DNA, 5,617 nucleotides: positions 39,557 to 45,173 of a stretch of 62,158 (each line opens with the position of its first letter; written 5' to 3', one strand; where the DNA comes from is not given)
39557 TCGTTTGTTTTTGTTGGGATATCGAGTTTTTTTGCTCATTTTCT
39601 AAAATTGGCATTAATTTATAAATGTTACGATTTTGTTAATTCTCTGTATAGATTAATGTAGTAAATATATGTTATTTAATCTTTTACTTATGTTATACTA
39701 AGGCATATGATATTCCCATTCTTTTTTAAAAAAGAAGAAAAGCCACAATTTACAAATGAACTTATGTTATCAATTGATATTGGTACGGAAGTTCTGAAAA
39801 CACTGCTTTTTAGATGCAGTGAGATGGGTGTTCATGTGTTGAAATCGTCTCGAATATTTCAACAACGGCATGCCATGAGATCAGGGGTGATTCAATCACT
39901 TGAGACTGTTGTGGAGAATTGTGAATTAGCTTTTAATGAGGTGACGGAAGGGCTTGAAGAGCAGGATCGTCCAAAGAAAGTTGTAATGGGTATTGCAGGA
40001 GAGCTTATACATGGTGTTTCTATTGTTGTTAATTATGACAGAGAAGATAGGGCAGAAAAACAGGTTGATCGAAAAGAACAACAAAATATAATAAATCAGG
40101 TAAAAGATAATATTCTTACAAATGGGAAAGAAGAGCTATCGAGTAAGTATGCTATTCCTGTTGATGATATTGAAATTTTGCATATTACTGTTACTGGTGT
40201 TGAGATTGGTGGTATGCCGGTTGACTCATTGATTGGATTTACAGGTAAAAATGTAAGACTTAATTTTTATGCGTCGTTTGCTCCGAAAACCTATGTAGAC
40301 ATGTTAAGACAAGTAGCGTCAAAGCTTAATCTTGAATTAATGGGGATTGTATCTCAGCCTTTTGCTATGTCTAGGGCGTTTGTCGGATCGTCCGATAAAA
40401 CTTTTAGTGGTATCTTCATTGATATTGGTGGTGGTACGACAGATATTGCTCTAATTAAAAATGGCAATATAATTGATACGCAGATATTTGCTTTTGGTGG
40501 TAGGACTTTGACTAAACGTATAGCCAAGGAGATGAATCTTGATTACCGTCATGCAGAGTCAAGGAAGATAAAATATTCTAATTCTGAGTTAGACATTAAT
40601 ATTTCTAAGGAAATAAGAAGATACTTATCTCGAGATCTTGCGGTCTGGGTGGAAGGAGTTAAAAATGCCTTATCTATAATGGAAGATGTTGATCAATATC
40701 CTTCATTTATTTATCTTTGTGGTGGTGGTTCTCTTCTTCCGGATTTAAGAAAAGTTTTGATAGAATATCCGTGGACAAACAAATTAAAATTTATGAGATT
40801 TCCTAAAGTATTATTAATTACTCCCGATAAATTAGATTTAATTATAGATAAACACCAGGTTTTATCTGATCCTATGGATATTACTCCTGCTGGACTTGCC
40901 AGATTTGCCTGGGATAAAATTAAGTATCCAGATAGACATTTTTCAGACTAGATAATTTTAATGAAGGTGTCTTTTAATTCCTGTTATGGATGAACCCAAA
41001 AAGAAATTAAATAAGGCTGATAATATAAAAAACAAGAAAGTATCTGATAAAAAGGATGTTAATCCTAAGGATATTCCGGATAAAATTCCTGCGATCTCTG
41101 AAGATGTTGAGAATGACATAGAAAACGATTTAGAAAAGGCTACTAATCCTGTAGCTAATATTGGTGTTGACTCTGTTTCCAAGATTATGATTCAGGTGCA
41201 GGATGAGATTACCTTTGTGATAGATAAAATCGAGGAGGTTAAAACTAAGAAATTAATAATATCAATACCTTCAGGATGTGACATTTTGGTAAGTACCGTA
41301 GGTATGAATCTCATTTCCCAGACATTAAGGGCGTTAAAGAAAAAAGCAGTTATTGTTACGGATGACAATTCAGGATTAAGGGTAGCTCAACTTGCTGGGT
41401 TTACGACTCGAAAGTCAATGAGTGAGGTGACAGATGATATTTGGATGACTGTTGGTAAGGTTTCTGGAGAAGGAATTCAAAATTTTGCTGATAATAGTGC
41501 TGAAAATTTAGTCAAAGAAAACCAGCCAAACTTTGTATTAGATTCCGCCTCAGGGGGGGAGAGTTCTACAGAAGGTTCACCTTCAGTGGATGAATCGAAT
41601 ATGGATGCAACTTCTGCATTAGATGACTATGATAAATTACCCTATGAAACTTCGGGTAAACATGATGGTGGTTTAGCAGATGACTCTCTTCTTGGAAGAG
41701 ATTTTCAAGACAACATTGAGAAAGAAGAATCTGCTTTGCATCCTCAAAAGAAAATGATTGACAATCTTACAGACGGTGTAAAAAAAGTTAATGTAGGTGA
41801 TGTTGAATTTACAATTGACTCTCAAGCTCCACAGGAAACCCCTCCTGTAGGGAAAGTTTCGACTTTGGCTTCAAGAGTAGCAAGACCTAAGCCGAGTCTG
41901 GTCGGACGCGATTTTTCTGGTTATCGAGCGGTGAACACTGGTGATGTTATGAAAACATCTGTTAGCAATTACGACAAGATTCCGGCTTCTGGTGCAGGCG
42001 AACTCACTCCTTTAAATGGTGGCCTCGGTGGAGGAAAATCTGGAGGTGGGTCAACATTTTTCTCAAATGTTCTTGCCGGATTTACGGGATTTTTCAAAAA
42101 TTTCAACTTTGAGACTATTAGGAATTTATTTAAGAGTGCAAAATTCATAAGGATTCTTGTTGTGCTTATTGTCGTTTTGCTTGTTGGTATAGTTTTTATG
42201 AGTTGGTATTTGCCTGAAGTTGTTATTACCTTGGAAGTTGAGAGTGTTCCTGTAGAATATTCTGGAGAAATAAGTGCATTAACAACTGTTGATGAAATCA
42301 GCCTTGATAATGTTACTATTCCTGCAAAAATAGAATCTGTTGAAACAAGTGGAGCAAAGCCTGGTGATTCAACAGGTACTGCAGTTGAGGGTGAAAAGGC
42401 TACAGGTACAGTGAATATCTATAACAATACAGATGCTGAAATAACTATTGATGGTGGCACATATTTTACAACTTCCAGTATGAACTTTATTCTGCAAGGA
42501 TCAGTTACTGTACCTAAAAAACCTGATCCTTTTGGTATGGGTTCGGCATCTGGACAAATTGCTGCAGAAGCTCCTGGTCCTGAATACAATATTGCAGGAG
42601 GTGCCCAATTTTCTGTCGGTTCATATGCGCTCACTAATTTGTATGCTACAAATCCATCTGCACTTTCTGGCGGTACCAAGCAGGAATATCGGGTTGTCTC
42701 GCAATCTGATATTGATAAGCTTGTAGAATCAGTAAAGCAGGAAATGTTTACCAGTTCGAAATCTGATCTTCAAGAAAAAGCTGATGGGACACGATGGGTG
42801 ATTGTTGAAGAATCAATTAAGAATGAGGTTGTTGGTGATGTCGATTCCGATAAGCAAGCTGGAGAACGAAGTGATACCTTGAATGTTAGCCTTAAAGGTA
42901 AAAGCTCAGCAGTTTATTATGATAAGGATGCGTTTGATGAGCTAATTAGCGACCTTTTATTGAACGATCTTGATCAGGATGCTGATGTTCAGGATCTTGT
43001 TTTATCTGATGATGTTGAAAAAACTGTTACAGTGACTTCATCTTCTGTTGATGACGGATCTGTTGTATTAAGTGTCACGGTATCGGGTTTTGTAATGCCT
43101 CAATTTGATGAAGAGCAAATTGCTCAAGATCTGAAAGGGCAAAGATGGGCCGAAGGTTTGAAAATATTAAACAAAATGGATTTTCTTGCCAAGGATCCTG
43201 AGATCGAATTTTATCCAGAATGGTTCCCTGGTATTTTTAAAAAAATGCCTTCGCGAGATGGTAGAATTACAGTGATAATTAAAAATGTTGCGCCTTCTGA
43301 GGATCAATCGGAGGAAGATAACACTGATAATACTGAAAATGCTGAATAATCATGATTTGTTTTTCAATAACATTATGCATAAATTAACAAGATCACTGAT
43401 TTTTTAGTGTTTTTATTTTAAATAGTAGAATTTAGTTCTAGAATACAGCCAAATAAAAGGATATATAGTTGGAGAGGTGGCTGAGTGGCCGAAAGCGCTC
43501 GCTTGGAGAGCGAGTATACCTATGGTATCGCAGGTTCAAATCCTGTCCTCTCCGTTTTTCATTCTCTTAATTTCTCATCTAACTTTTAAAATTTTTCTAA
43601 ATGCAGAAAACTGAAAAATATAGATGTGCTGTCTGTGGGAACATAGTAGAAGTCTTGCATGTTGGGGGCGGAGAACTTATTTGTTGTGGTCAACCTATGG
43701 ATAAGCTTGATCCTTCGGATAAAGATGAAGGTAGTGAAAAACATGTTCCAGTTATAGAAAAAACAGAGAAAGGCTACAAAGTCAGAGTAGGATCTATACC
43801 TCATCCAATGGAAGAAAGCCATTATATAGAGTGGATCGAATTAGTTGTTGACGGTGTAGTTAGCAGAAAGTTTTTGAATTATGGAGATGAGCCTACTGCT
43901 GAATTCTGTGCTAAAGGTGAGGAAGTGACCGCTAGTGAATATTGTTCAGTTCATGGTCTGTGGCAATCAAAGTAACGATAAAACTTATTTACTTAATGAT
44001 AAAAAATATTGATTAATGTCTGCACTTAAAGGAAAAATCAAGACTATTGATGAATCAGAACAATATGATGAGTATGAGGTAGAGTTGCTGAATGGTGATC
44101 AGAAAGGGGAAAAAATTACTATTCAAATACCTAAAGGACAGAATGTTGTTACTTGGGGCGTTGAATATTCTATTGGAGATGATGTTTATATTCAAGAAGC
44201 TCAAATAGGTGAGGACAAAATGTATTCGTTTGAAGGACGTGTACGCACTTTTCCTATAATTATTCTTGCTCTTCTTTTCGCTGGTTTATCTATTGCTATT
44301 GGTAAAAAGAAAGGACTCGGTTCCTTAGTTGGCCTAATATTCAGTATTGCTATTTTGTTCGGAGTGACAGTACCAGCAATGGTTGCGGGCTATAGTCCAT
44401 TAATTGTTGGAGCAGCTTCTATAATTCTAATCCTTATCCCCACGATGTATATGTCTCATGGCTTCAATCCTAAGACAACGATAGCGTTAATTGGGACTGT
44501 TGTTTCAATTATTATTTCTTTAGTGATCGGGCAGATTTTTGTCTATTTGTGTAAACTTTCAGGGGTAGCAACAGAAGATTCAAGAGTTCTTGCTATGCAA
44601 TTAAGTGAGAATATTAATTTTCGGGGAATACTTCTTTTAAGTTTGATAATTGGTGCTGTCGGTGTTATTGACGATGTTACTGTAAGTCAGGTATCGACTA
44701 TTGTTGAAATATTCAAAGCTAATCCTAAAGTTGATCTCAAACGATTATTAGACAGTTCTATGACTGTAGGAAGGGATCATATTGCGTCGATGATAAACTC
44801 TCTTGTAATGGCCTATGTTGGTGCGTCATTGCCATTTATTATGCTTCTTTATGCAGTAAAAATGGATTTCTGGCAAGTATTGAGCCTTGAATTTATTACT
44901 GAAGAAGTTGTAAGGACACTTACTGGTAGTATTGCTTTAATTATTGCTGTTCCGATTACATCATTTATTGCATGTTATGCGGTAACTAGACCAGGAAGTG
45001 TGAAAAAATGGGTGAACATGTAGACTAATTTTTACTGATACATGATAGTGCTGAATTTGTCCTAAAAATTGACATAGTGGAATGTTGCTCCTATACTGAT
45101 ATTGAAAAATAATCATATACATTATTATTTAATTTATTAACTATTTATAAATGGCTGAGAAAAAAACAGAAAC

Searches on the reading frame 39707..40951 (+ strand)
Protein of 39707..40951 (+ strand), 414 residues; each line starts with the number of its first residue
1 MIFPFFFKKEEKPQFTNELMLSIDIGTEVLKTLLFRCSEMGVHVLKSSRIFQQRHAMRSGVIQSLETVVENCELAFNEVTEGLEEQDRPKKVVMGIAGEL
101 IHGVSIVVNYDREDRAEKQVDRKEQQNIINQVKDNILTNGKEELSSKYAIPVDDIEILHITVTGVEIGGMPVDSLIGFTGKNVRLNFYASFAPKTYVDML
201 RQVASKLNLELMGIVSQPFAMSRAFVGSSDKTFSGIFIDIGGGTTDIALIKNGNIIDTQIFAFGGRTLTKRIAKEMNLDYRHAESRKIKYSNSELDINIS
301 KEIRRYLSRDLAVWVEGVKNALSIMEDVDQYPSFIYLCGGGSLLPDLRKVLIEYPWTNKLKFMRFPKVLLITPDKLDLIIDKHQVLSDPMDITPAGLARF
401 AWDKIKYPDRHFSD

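Call 30: search_protein_families(library=pfam, proteins=[window:39707-40951:+], max_evalue=0.00001)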
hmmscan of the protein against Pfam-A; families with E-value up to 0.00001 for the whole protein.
window:39707-40951:+ (414 aa): 4 families
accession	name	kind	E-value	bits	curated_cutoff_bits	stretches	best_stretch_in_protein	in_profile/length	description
PF14450.12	FtsA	-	1.9e-14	54.6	31.8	1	237-353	2-101/127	Cell division protein FtsA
PF11104.14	PilM_2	-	3.4e-09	36.5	27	1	236-352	183-295/340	Type IV pilus assembly protein PilM;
PF06723.19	MreB_Mbl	-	1.1e-08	34.8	27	0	235-280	147-192/327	MreB/Mbl protein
PF06277.17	EutA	-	6e-07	29.1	27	1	228-288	138-197/475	Ethanolamine utilisation protein EutA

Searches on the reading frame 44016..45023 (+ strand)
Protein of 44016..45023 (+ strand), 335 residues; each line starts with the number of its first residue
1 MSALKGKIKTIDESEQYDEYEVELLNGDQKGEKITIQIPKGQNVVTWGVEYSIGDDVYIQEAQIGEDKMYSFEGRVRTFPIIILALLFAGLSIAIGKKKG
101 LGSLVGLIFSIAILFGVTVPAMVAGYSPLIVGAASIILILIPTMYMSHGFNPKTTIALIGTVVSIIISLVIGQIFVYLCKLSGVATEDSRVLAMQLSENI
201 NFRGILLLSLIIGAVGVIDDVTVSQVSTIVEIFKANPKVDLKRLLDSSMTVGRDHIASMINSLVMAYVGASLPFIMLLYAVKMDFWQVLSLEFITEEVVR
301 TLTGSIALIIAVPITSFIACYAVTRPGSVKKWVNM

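Call 30: search_protein_families(library=pfam, proteins=[window:44016-45023:+], max_evalue=0.00001)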
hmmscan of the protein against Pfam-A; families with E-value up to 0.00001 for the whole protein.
window:44016-45023:+ (335 aa): 1 family
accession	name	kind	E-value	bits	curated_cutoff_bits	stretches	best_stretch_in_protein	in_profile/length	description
PF07907.16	YibE_F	-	3.3e-69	233.5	27.2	1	81-320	1-240/241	YibE/F-like protein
